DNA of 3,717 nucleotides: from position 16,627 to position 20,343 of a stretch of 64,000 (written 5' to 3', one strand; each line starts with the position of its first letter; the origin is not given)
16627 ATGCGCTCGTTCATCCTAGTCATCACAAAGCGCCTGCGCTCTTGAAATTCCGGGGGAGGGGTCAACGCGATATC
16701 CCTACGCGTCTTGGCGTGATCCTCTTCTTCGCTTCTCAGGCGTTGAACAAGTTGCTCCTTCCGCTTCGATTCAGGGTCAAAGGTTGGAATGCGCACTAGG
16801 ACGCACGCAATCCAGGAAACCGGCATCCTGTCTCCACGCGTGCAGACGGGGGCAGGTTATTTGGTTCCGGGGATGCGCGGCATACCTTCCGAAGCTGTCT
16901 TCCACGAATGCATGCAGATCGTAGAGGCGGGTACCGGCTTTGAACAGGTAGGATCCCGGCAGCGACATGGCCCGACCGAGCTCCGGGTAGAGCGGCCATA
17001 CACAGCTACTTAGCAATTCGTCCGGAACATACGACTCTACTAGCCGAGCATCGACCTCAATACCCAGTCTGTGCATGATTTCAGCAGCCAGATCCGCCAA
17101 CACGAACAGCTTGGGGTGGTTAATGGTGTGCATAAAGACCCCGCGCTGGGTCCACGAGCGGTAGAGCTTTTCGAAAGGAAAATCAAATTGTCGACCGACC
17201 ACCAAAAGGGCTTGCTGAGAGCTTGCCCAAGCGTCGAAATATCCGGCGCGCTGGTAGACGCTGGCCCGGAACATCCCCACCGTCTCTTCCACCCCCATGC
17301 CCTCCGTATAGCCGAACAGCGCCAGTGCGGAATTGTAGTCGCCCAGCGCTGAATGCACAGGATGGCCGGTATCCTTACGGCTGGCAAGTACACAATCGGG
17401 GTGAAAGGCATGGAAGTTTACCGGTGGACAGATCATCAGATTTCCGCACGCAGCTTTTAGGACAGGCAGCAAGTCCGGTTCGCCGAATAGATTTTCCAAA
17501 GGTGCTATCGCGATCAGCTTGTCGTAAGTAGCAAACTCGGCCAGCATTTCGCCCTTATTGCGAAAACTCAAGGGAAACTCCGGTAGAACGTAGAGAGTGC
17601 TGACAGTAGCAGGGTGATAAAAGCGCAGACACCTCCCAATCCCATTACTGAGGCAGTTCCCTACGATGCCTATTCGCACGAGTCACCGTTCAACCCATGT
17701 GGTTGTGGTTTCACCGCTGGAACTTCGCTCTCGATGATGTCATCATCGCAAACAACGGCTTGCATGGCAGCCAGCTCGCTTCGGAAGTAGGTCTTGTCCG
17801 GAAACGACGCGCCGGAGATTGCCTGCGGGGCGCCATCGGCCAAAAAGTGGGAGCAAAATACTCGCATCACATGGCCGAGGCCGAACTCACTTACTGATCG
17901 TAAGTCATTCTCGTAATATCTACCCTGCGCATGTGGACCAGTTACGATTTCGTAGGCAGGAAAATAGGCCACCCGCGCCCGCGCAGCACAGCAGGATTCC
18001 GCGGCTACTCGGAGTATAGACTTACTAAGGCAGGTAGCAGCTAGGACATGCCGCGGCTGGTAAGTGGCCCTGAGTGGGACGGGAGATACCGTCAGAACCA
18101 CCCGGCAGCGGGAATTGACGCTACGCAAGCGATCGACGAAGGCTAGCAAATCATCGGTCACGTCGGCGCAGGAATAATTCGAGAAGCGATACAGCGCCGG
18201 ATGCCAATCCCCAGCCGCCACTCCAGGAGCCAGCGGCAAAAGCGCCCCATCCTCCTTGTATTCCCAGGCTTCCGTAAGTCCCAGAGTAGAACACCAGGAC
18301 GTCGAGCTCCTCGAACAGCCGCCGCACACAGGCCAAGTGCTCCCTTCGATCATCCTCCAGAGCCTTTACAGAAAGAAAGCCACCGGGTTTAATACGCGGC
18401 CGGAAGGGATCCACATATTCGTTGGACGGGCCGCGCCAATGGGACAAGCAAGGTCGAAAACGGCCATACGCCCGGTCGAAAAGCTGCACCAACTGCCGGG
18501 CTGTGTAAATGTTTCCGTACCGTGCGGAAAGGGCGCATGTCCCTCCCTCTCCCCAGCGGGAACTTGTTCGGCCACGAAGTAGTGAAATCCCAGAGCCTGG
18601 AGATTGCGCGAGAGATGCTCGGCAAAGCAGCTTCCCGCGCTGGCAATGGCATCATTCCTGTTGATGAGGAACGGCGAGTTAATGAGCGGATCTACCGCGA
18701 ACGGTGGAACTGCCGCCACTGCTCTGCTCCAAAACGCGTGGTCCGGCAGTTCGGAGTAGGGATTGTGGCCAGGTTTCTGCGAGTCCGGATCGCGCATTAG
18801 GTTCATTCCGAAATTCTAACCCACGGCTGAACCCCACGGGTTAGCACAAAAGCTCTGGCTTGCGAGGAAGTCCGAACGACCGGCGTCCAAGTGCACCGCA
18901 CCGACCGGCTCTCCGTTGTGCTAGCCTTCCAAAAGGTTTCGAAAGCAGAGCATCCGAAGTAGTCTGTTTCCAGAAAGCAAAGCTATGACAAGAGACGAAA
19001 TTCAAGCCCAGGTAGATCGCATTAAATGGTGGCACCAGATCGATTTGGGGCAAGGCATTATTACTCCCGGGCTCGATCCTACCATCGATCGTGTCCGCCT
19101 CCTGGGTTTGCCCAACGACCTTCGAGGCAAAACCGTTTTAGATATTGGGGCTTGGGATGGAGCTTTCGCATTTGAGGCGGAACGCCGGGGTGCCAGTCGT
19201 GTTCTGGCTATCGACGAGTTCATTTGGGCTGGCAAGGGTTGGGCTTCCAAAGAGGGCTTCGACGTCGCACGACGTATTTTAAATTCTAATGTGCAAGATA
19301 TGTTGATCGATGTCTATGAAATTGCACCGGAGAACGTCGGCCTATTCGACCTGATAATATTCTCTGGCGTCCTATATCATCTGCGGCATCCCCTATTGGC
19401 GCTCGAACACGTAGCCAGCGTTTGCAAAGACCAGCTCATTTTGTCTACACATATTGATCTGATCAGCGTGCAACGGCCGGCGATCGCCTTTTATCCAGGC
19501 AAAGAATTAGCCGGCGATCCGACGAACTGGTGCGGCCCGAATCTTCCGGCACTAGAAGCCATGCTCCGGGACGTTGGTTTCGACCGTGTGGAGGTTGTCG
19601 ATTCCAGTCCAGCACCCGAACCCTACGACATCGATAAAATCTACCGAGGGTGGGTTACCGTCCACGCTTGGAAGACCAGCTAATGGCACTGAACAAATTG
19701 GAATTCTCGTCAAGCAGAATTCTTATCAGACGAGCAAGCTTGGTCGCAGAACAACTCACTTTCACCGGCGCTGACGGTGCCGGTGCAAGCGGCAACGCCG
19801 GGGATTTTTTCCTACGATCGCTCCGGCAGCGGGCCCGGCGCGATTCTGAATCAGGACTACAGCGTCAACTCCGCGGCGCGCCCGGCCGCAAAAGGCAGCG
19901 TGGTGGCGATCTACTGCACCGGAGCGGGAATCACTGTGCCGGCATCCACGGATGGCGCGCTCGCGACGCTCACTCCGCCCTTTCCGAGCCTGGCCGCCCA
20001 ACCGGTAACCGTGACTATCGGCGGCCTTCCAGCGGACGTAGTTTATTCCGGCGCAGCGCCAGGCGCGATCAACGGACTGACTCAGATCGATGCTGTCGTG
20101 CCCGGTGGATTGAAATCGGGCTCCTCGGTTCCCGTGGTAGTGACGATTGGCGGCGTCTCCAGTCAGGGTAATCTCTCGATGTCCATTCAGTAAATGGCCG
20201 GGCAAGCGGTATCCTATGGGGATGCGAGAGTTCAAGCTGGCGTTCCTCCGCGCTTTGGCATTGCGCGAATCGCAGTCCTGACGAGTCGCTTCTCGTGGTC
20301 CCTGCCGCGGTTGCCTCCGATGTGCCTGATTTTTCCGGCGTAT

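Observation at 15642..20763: About 1 kb direct repeats flank a 3.1 kb island and leave truncated gene copies at both inner edges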

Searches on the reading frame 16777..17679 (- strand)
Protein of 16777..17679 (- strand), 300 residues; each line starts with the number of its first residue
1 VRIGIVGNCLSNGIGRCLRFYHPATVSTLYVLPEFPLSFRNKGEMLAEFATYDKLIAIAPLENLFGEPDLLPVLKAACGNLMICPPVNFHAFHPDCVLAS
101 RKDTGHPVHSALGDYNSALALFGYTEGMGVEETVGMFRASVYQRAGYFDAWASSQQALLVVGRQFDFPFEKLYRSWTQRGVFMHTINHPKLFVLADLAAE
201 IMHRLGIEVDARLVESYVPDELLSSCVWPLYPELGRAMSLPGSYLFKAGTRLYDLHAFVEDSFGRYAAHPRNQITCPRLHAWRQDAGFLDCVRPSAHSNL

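Call 10: search_protein_families(library=pfam, proteins=[window:16777-17679:-], max_evalue=0.01)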
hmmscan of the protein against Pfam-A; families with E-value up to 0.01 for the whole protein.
window:16777-17679:- (300 aa): 1 family
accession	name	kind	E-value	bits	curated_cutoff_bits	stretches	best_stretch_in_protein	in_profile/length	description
PF18588.6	WcbI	-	6.5e-25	88.4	29.2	1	3-208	2-203/205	Polysaccharide biosynthesis enzyme WcbI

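Call 11: search_protein_families(library=ncbifam, proteins=[window:16777-17679:-], max_evalue=0.01)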
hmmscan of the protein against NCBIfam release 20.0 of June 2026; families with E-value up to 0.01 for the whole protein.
window:16777-17679:- (300 aa): 0 families

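Call 15: find_encoding_contigs(protein=window:16777-17679:-, flank=10000, max_places=10)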
Protein window:16777-17679:- (300 aa): no gene with exactly this product is on record in the collection.

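Call 29: find_homologous_proteins(query=window:16777-17679:-, max_evalue=1e-10)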
Query window:16777-17679:- (300 aa): 49 proteins with E <= 1e-10 among 1268 candidates.
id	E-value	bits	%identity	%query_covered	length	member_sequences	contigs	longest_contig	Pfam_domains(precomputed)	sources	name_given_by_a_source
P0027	5.1e-180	616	100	88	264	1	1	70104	PF18588.7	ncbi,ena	-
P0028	1.2e-148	513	71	99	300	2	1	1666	PF18588.7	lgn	-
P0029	3.0e-104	367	54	97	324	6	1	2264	PF18588.7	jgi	jgi:hypothetical protein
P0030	4.0e-53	199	36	98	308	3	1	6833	PF18588.7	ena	-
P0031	6.7e-52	195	36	94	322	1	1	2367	PF18588.7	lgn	-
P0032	8.7e-50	188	36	96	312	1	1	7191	PF18588.7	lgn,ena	-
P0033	3.4e-49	186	36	94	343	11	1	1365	PF18588.7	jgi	jgi:hypothetical protein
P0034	5.5e-49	185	39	82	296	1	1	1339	PF18588.7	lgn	-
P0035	6.3e-49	185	37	94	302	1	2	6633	PF18588.7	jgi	jgi:Polysaccharide biosynthesis enzyme WcbI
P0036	1.7e-48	184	36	94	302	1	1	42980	PF18588.7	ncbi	-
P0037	3.0e-48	183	35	96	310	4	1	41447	PF18588.7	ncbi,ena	-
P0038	5.4e-47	179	37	94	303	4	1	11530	PF18588.7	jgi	jgi:hypothetical protein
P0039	8.2e-47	178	38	98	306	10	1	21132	PF18588.7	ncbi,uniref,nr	ncbi:WcbI family polysaccharide biosynthesis putative acetyltransferase [Methylorubrum podarium]|uni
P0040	1.8e-46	177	35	93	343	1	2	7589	PF18588.7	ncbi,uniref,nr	ncbi:WcbI family polysaccharide biosynthesis putative acetyltransferase [Methylobacterium trifolii]|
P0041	6.4e-46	175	34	93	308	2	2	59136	PF18588.7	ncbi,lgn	-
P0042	1.1e-45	175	36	88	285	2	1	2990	PF18588.7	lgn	-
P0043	2.3e-44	170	35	95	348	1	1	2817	PF18588.7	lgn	-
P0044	2.6e-44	170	36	94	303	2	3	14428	PF18588.7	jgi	jgi:Polysaccharide biosynthesis enzyme WcbI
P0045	7.8e-44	168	34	97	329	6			PF18588.7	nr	nr:WcbI family polysaccharide biosynthesis putative acetyltransferase [Methylobacterium brachythecii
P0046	8.3e-43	165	35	95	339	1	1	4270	PF18588.7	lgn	-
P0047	9.7e-43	165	33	94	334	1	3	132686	PF18588.7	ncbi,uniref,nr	ncbi:WcbI family polysaccharide biosynthesis putative acetyltransferase [Methylobacterium gnaphalii]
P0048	1.8e-41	161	35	94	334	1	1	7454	PF18588.7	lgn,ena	-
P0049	2.8e-41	160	33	94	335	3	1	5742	PF18588.7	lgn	-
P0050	3.6e-41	160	40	71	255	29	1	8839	PF18588.7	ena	-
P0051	6.1e-41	159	33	93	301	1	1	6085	PF18588.7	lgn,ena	-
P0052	1.9e-40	157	35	94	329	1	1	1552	PF18588.7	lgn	-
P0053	4.6e-40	156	33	94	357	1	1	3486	PF18588.7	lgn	-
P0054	5.3e-40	156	33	100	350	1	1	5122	PF18588.7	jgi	jgi:hypothetical protein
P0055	1.5e-39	154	32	94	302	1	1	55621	PF18588.7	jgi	jgi:hypothetical protein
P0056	9.8e-39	152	33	94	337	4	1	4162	PF18588.7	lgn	-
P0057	1.9e-38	151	36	70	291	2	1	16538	PF18588.7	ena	-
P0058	1.0e-37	148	34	94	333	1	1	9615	PF18588.7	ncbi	-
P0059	5.0e-37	146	33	94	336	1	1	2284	PF18588.7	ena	-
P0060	1.1e-36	145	35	80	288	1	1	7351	PF18588.7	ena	-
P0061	1.1e-36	145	33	100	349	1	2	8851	PF18588.7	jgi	jgi:hypothetical protein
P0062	1.3e-34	138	32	94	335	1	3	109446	PF18588.7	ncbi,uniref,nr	ncbi:WcbI family polysaccharide biosynthesis putative acetyltransferase [Methylobacterium haplocladi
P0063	1.2e-27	115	30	98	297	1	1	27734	PF18588.7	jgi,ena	-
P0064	8.0e-27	113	31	88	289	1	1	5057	PF18588.7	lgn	-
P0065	6.3e-26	110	30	80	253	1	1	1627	PF18588.7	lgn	-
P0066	1.0e-23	102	30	79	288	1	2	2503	PF18588.7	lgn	-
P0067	2.4e-23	101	29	88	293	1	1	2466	PF18588.7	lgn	-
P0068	6.7e-23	100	31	79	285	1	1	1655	PF18588.7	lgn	-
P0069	1.7e-22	98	27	91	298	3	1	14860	PF18588.7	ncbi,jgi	jgi:hypothetical protein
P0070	6.5e-22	97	32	64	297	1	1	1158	PF18588.7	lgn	-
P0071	9.5e-22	96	28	90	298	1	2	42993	PF18588.7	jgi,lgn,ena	-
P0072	1.6e-21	95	30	75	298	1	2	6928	PF18588.7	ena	-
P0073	1.4e-19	89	32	64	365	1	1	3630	PF18588.7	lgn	-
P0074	1.8e-19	88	27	89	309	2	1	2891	PF18588.7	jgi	jgi:Polysaccharide biosynthesis enzyme WcbI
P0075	5.6e-18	84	25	89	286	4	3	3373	PF18588.7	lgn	-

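Call 30: find_encoding_contigs(protein=P0027, flank=10000, max_places=3)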
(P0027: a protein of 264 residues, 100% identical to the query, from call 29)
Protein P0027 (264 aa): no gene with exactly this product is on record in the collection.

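Call 66: find_related_loci(query=window:16777-17679:-, collection=viral_contigs, flank=5000)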
Query window:16777-17679:- (300 aa) in viral_contigs; peptide patterns used: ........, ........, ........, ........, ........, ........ (x = any residue, [..] = any of these).
2 stretches matched a pattern, but none encodes a relative of the query by tblastn (E <= 1e-3).

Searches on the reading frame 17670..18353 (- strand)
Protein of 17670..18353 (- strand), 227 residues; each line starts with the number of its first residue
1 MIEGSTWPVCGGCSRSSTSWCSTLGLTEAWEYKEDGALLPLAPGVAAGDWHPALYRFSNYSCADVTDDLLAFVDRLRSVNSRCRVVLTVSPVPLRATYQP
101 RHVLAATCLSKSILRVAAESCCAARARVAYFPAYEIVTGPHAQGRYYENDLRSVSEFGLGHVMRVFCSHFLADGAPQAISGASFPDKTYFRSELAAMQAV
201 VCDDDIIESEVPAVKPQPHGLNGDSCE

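Call 10: search_protein_families(library=pfam, proteins=[window:17670-18353:-], max_evalue=0.01)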
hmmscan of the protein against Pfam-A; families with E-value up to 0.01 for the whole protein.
window:17670-18353:- (227 aa): 1 family
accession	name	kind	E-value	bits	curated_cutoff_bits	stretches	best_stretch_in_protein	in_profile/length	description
PF08885.17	GSCFA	-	4.8e-34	118.6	25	1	18-166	99-237/237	GSCFA family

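Call 11: search_protein_families(library=ncbifam, proteins=[window:17670-18353:-], max_evalue=0.01)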
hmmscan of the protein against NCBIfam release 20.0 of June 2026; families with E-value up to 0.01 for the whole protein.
window:17670-18353:- (227 aa): 0 families

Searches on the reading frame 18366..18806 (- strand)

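Call 10: search_protein_families(library=pfam, proteins=[window:18366-18806:-], max_evalue=0.01)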
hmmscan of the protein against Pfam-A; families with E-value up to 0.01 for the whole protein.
window:18366-18806:- (146 aa): 1 family
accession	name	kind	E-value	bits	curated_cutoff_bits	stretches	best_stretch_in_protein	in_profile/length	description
PF08885.17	GSCFA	-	0.0034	17.6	25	1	54-76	2-24/237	GSCFA family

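Call 11: search_protein_families(library=ncbifam, proteins=[window:18366-18806:-], max_evalue=0.01)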
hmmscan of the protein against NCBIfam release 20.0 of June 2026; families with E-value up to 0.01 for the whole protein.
window:18366-18806:- (146 aa): 0 families

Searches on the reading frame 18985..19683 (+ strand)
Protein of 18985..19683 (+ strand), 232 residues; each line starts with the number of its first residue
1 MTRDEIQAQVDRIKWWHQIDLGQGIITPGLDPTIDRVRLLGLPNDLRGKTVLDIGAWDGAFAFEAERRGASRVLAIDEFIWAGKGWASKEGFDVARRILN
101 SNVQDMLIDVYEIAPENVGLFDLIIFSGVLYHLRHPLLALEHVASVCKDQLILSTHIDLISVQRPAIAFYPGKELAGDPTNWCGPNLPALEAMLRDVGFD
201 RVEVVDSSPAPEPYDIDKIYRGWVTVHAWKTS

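Call 10: search_protein_families(library=pfam, proteins=[window:18985-19683:+], max_evalue=0.01)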
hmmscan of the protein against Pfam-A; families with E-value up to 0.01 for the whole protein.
window:18985-19683:+ (232 aa): 7 families
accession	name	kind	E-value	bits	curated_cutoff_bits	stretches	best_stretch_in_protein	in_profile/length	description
PF08003.17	Methyltransf_9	-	1.9e-10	40.7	23.8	1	44-209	112-270/315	Protein of unknown function (DUF1698)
PF13489.12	Methyltransf_23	-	8.2e-10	39.1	27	1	42-202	17-162/164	Methyltransferase domain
PF08242.18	Methyltransf_12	-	0.002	19.3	30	0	114-149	64-94/98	Methyltransferase domain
PF13847.12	Methyltransf_31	-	0.0027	17.8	27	1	48-155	4-110/145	Methyltransferase domain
PF13649.12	Methyltransf_25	-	0.0039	18.3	27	0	51-149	1-95/97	Methyltransferase domain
PF03602.21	Cons_hypoth95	-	0.0049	17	24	1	29-78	20-72/182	Conserved hypothetical protein 95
PF08241.18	Methyltransf_11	-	0.0061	17.6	21.2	0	52-149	1-89/95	Methyltransferase domain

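Call 11: search_protein_families(library=ncbifam, proteins=[window:18985-19683:+], max_evalue=0.01)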
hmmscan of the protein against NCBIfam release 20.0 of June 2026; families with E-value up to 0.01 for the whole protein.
window:18985-19683:+ (232 aa): 6 families
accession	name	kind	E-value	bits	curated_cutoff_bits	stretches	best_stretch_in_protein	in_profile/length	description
TIGR04290.1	meth_Rta_06860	hypoth_equivalog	8.1e-29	100.7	300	2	41-155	43-151/226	TIGR04290 family methyltransferase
TIGR00452.1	TIGR00452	equivalog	3.6e-16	58.9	275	1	38-209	108-272/316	tRNA 5-methoxyuridine(34)/uridine 5-oxyacetic acid(34) synthase CmoB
NF011650.0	PRK15068.1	equivalog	5.1e-15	55.2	209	1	42-208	117-277/324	tRNA 5-methoxyuridine(34)/uridine 5-oxyacetic acid(34) synthase CmoB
NF001785.0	PRK00517.2-2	equivalog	6e-05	22.3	188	1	44-83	142-181/282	50S ribosomal protein L11 methyltransferase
TIGR01983.1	UbiG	equivalog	0.00063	19.1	102.95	1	44-154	46-152/228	bifunctional 2-polyprenyl-6-hydroxyphenol methylase/3-demethylubiquinol 3-O-methyltransferase UbiG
NF043040.1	corrin_prot_MT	hypoth_equivalog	0.0043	16.5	180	1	47-134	41-124/216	corrinoid protein-associated methyltransferase CpaM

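Call 14: find_encoding_contigs(protein=window:18985-19683:+, flank=10000, max_places=10)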
Protein window:18985-19683:+ (232 aa): no gene with exactly this product is on record in the collection.

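Call 67: find_related_loci(query=window:18985-19683:+, collection=viral_contigs, flank=5000)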
Query window:18985-19683:+ (232 aa) in viral_contigs; peptide patterns used: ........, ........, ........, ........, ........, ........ (x = any residue, [..] = any of these).
3 stretches matched a pattern, but none encodes a relative of the query by tblastn (E <= 1e-3).

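Call 72: list_cluster_members(proteins=[window:18985-19683:+, window:19777-20193:+, window:17670-18353:-, window:18366-18806:-, window:20775-21248:+, window:20735-21019:+, window:20194-20712:+, window:19650-20171:+])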
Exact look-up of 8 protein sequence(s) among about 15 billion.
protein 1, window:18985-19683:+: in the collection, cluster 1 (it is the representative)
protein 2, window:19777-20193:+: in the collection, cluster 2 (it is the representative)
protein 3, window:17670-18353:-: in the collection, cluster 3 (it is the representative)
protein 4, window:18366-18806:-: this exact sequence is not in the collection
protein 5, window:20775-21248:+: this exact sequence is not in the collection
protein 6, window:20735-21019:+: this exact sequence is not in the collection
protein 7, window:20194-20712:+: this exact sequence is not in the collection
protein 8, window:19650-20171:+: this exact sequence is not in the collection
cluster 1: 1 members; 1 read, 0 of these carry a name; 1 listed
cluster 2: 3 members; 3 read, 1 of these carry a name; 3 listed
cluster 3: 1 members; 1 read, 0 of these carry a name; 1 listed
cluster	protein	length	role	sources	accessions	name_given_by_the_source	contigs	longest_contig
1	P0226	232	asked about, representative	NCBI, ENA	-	-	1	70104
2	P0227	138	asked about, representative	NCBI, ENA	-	-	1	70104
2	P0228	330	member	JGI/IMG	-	uncharacterized protein (TIGR03437 family)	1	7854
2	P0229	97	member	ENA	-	-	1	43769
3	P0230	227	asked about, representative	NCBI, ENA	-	-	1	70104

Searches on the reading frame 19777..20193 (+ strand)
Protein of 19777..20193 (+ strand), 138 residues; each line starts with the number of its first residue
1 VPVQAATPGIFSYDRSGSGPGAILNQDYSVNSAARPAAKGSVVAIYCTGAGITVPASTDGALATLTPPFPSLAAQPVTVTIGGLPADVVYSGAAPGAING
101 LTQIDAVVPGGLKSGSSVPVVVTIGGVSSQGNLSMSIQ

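Call 10: search_protein_families(library=pfam, proteins=[window:19777-20193:+], max_evalue=0.01)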
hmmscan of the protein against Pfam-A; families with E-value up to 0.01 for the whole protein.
window:19777-20193:+ (138 aa): 0 families

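Call 11: search_protein_families(library=ncbifam, proteins=[window:19777-20193:+], max_evalue=0.01)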
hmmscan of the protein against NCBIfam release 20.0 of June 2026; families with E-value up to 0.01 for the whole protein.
window:19777-20193:+ (138 aa): 1 family
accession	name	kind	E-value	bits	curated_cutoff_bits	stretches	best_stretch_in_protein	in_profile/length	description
TIGR03437.1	Soli_cterm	paralog_domain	3.8e-36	125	29.05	1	1-138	92-225/225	Solibacter uncharacterized C-terminal domain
